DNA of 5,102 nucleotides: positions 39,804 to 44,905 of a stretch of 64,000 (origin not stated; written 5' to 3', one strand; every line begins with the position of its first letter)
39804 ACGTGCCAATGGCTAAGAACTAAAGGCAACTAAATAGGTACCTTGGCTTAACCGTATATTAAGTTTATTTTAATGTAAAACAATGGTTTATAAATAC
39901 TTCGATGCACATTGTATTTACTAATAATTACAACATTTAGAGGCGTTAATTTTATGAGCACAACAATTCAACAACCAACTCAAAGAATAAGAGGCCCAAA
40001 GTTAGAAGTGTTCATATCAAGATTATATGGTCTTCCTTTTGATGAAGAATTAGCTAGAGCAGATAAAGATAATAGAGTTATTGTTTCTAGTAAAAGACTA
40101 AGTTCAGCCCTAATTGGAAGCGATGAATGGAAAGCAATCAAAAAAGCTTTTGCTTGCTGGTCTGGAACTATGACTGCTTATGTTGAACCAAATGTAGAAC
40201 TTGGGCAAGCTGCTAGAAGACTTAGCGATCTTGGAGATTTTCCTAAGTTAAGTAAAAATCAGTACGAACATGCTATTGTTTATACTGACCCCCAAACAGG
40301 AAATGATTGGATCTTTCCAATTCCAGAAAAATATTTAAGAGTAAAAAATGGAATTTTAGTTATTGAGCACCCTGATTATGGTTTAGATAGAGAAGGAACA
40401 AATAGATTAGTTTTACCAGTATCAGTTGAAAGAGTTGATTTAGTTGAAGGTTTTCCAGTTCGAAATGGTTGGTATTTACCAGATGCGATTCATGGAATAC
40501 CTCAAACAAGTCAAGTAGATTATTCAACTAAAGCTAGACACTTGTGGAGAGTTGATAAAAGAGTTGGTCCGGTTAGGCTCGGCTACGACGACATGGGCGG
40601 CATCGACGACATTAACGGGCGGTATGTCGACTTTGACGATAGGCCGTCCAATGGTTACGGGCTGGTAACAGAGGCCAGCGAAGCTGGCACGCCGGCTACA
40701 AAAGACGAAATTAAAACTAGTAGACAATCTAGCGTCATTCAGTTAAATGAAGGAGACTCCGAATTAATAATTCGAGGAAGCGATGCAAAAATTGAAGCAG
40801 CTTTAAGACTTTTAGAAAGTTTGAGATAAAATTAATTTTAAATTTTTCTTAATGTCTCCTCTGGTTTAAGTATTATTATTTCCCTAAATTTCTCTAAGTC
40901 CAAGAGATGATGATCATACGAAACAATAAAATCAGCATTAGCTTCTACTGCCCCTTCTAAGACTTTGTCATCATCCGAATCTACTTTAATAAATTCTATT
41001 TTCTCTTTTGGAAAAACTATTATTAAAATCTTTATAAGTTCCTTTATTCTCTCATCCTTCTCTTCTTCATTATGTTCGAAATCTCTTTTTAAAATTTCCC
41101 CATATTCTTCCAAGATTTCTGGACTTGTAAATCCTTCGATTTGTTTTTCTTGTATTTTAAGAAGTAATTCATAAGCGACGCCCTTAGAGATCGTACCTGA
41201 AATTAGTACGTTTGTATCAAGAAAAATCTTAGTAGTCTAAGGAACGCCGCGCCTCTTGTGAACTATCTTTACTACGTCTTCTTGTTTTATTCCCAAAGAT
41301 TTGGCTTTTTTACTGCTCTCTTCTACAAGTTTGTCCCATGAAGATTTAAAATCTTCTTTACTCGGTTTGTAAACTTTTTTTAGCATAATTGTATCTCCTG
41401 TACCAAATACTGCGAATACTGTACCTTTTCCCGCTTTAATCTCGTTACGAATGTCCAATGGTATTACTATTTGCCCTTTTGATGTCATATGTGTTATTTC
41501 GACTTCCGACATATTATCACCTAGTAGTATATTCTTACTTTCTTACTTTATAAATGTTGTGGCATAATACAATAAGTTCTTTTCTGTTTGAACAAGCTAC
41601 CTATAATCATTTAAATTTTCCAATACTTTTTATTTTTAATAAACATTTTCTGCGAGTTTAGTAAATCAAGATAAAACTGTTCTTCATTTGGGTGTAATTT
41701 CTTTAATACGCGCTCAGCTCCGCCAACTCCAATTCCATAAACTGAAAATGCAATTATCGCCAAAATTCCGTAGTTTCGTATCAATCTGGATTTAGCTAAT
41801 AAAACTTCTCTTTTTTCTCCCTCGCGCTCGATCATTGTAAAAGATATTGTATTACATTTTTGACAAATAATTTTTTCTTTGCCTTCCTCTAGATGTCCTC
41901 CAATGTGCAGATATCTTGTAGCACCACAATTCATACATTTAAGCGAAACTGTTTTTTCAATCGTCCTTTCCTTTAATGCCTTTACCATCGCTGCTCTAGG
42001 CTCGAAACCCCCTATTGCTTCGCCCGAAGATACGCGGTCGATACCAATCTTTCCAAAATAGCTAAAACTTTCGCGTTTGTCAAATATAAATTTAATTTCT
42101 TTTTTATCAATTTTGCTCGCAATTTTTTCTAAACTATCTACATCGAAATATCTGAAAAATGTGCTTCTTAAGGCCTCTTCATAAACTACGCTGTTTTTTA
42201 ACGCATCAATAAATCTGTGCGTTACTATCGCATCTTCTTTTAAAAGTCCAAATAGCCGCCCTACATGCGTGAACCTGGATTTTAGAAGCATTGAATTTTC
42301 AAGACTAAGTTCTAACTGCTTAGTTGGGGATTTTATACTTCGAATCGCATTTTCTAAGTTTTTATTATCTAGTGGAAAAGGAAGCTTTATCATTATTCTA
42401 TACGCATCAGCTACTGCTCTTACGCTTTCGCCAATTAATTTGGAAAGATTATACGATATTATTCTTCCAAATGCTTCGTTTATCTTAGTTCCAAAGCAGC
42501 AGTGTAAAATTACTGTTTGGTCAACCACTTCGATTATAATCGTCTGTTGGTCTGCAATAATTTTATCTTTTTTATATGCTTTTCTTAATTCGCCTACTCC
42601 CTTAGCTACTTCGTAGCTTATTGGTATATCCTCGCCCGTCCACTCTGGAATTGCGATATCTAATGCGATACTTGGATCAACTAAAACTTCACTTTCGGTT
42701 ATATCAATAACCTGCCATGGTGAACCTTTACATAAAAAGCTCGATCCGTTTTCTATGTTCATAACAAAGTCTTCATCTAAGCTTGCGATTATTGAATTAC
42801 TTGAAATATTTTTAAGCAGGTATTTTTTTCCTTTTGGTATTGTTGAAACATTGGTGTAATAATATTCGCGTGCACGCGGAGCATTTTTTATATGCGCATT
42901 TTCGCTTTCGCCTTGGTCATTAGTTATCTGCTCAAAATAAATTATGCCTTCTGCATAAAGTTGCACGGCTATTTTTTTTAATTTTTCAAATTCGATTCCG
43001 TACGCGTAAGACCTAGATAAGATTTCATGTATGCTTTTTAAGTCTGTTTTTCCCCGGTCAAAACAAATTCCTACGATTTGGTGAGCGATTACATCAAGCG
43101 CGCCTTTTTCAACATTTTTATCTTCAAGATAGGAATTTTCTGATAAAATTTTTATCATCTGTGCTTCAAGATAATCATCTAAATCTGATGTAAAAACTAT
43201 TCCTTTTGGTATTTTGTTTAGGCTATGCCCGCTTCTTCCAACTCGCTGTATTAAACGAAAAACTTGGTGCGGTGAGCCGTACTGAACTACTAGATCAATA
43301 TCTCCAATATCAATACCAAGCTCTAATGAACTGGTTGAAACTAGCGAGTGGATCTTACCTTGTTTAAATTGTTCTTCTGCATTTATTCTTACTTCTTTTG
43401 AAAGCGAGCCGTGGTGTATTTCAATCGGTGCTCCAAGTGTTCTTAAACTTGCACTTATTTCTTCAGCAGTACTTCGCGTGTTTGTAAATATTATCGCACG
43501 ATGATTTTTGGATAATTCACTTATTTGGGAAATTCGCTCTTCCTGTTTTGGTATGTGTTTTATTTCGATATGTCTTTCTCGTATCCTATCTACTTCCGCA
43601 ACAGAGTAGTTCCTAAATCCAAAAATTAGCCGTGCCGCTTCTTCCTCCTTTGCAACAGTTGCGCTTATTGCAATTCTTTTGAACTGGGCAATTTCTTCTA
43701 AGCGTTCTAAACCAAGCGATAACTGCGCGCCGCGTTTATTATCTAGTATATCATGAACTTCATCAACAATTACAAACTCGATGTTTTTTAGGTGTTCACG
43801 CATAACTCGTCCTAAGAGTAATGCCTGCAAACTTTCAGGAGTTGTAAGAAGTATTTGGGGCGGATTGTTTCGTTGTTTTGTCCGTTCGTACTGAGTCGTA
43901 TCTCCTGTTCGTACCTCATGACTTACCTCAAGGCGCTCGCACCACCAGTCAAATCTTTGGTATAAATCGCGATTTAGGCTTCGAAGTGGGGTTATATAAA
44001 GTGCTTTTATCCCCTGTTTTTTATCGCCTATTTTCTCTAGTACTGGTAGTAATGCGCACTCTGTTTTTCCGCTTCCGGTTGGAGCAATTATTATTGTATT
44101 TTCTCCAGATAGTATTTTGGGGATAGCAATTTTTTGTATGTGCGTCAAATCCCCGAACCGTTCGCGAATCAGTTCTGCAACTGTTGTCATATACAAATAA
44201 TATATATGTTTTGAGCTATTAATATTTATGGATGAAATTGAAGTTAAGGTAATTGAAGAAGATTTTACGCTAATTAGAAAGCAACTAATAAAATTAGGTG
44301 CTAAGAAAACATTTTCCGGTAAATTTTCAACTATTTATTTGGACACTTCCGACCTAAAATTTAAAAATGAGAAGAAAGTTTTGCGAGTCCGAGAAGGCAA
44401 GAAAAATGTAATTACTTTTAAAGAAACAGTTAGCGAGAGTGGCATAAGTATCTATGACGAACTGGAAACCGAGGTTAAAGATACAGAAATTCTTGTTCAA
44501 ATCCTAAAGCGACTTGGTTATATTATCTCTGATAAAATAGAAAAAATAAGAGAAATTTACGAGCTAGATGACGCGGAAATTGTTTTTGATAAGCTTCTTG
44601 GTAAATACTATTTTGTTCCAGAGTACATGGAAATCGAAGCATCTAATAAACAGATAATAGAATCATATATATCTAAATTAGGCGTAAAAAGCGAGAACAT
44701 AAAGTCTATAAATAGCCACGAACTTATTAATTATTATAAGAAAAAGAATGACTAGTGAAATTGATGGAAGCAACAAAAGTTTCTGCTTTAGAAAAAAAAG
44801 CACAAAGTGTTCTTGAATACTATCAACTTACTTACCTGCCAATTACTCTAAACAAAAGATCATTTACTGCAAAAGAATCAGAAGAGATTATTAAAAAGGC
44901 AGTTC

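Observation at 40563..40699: Second VR-like patch with embedded GC hairpin in a stand-alone paralogue 29 kb away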

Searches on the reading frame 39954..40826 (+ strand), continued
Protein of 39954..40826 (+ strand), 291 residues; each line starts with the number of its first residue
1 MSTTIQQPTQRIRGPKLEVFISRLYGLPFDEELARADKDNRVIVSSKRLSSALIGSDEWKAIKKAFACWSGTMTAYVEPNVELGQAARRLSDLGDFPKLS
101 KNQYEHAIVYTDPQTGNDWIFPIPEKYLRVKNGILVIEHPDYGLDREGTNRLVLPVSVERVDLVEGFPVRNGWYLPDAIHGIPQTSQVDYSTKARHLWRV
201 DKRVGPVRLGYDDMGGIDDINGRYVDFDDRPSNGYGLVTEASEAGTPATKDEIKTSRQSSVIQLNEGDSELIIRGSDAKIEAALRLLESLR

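Call 77: find_related_loci(query=A1, collection=viral_contigs, flank=6000)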
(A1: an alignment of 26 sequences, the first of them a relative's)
Query A1 (291 aa) in viral_contigs; peptide patterns used: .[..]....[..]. (x = any residue, [..] = any of these).
1 stretches matched a pattern, but none encodes a relative of the query by tblastn (E <= 1e-3).
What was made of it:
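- Tried and rejected: The family is not on viral contigs (call 77).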

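Call 79: search_protein_families(library=pfam, alignment_id=A1, max_evalue=1)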
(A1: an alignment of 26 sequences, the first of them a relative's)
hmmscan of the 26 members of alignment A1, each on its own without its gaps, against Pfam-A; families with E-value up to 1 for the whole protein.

A. member 1, P0001 (291 aa): 0 families

B. families by the number of members that match (of 26 scanned): 14 families
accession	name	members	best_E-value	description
PF03958.22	Secretin_N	5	0.0037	Bacterial type II/III secretion system short domain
PF11227.13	DUF3025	2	0.094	Protein of unknown function (DUF3025)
PF16325.11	Peptidase_U32_C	2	0.15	Peptidase family U32 C-terminal domain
PF14611.13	KH_SLS1_1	1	0.0096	SLS1 protein first KH domain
PF09954.14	DUF2188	1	0.023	Uncharacterized protein conserved in bacteria (DUF2188)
PF00013.35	KH_1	1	0.025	KH domain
PF21974.1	SPN1_m3Gcap_bd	1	0.036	Snurportin1, m3G cap-binding domain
PF06191.17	DUF995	1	0.075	Protein of unknown function (DUF995)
PF04845.19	PurA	1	0.086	PurA ssDNA and RNA-binding protein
PF03607.23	DCX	1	0.092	Doublecortin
PF08265.16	YL1_C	1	0.2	YL1 nuclear protein C-terminal domain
PF12204.14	DUF3598_N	1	0.21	Domain of unknown function (DUF3598), N-terminal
PF09853.14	DUF2080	1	0.22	Putative transposon-encoded protein (DUF2080)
PF08476.15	VD10_N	1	0.26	Viral D10 N-terminal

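Call 80: fold_search(model_id=the predicted structure, library=viral)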
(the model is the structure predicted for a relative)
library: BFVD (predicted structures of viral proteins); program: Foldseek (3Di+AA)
matches with E <= 10: 212; with E <= 0.001: 0
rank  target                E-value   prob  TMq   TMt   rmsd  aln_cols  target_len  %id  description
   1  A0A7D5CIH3            4.4e-01  0.03  0.12  0.04  22.4       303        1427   12  Non-structural polyprotein (Fragment) [SI bee virus 3]
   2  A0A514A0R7            5.7e-01  0.06  0.18  0.08  18.0       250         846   13  Putative glutamine amidotransferase domain protein [Aeromonas phage LAh_9]
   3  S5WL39                6.0e-01  0.04  0.15  0.08  17.6       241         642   11  (no name in the UniProt tables at hand)
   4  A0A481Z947            6.0e-01  0.03  0.11  0.14  16.4       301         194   12  RPB3 subunit of eukaryotic RNA polymerase II [Pithovirus LCPAC202]
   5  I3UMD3                8.0e-01  0.03  0.07  0.12  17.8       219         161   11  Uncharacterized protein [Colwellia phage 9A]
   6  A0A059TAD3            8.4e-01  0.09  0.12  0.31  10.9        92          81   15  Uncharacterized protein [Listeria phage LP-026]
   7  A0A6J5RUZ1            1.2e+00  0.05  0.07  0.08  12.8        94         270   10  COG1273 Ku-homolog [uncultured Caudovirales phage]
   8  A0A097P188            1.3e+00  0.02  0.10  0.12  15.9       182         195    9  ORF120b dna-ligase [Cydia pomonella granulosis virus]
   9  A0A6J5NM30            1.3e+00  0.01  0.10  0.05  18.6       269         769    8  Uncharacterized protein [uncultured Caudovirales phage]
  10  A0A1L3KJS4            1.4e+00  0.01  0.09  0.04  20.5       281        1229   10  (no name in the UniProt tables at hand)
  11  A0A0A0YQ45            1.5e+00  0.10  0.17  0.32  11.2       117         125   12  Uncharacterized protein [Citrobacter phage Moon]
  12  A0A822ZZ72            1.6e+00  0.28  0.08  0.30   8.5        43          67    7  (no name in the UniProt tables at hand)
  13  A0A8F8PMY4            1.9e+00  0.02  0.09  0.07  21.4       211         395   11  Lipopolysaccharide kinase Kdo/WaaP family [Clandestinovirus]
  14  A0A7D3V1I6            1.9e+00  0.02  0.08  0.06  17.5       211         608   11  Uncharacterized protein [Parvoviridae sp.]
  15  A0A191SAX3            1.9e+00  0.01  0.07  0.07  24.0       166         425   14  (no name in the UniProt tables at hand)
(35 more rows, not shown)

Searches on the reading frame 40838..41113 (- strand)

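Call 12: search_protein_families(library=pfam, proteins=[window:40838-41113:-], max_evalue=0.01)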
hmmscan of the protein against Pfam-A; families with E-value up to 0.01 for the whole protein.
window:40838-41113:- (91 aa): 1 family
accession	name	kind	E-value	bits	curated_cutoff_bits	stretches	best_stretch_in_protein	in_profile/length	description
PF13470.12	PIN_3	-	1.7e-08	35.7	27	1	1-69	43-115/115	PIN domain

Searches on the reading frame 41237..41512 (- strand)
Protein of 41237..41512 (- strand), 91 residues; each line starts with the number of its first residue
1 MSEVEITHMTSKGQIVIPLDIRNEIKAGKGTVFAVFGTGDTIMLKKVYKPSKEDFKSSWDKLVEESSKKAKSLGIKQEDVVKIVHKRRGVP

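Call 96: search_protein_families(library=pfam, proteins=[window:41237-41512:-], max_evalue=0.01)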
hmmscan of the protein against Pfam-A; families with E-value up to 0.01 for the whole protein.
window:41237-41512:- (91 aa): 1 family
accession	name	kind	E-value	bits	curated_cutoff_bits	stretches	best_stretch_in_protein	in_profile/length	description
PF04014.23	MazE_antitoxin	-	0.00019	21.8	24.7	0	10-47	5-43/48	Antidote-toxin recognition MazE, bacterial antitoxin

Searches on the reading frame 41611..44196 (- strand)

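Call 12: search_protein_families(library=pfam, proteins=[window:41611-44196:-], max_evalue=0.01)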
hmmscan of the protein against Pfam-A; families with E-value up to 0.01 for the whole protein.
window:41611-44196:- (861 aa): 7 families
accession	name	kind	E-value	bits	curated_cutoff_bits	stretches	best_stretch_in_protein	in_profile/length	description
PF00270.35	DEAD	-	1.8e-43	148.6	26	1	18-185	1-164/167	DEAD/DEAH box helicase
PF00271.37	Helicase_C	-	2.1e-23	83.1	23.5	1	222-323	6-107/110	Helicase conserved C-terminal domain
PF08494.16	DEAD_assoc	-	3.1e-23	83.1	23.5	1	548-714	2-190/191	DEAD/H associated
PF04851.21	ResIII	-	3.8e-12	46.8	22.5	1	18-181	5-162/164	Type III restriction enzyme, res subunit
PF19306.5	WH_Lhr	-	7.9e-10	38.8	27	1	355-509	6-161/168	Large helicase-related protein, winged helix domain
PF22527.2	DEXQc_Suv3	-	4.3e-05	23.5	27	1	37-158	19-113/154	DEXQ-box helicase domain of Suv3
PF22590.2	Cas3-like_C_2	-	0.00027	21.6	27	1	232-321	3-100/106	CRISPR-associated nuclease/helicase Cas3, C-terminal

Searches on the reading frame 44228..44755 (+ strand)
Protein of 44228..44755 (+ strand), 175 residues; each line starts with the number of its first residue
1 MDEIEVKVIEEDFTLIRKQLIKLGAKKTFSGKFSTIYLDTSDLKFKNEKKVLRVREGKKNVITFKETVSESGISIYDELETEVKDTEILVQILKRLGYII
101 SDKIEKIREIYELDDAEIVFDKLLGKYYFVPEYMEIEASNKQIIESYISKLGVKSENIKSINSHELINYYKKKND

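Call 96: search_protein_families(library=pfam, proteins=[window:44228-44755:+], max_evalue=0.01)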
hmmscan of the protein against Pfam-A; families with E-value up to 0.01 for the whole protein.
window:44228-44755:+ (175 aa): 1 family
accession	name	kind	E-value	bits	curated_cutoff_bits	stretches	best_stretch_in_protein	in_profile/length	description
PF01928.26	CYTH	-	4.6e-16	59.6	23.2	1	1-154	1-170/179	CYTH domain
